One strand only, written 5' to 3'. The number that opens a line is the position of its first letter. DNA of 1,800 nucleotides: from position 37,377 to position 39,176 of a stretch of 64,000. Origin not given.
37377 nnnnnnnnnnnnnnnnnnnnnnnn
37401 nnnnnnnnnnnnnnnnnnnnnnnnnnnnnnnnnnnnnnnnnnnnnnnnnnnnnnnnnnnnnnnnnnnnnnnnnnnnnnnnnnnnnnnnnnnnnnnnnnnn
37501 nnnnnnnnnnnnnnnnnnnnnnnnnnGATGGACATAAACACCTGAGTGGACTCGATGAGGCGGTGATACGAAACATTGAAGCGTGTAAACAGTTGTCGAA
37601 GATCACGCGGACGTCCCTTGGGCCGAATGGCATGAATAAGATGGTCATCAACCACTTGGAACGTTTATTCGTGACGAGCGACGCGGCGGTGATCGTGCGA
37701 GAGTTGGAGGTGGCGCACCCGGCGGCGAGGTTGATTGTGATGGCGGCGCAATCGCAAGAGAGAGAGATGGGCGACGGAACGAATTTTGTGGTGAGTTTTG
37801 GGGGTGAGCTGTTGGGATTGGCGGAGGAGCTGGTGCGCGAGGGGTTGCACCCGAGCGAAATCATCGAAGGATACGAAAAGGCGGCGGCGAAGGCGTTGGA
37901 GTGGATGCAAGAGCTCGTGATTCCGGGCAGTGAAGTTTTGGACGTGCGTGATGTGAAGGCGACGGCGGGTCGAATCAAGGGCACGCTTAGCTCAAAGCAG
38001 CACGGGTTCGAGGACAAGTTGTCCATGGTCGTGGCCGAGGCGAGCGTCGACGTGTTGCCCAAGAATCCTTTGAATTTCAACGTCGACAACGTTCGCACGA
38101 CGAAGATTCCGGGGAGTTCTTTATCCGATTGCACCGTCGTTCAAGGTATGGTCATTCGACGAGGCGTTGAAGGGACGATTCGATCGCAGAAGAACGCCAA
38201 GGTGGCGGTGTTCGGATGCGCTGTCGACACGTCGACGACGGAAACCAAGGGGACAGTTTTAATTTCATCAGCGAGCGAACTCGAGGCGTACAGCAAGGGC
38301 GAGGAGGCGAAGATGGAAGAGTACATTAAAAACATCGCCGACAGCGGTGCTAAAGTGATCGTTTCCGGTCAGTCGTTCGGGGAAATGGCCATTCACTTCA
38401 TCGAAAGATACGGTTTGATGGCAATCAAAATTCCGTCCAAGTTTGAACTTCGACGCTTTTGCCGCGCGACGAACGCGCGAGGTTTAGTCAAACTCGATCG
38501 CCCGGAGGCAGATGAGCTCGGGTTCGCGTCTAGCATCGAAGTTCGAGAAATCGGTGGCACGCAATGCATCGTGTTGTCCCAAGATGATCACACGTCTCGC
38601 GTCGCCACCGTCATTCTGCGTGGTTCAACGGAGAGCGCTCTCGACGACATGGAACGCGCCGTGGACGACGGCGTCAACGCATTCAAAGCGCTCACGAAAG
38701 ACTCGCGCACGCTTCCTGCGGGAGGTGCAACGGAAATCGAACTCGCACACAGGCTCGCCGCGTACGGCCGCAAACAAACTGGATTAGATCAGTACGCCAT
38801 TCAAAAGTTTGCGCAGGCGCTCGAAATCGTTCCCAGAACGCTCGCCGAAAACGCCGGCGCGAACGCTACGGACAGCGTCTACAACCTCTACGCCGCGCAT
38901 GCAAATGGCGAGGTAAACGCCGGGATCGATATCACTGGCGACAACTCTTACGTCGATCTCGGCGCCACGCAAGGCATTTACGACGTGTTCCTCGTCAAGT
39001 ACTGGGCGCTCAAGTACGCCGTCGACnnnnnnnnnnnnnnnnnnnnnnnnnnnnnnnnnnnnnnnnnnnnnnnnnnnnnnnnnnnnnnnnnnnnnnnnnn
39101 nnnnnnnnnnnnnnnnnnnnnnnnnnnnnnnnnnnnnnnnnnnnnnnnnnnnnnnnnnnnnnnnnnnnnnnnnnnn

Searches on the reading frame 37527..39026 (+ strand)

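Call 76: search_protein_families(library=pfam, proteins=[window:37527-39026:+])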
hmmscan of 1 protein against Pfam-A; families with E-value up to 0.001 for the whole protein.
window:37527-39026:+ (500 aa): 1 family
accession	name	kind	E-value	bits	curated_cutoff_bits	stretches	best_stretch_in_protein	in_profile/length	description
PF00118.29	Cpn60_TCP1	-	1.7e-141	472.7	34.3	1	23-499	1-473/490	TCP-1/cpn60 chaperonin family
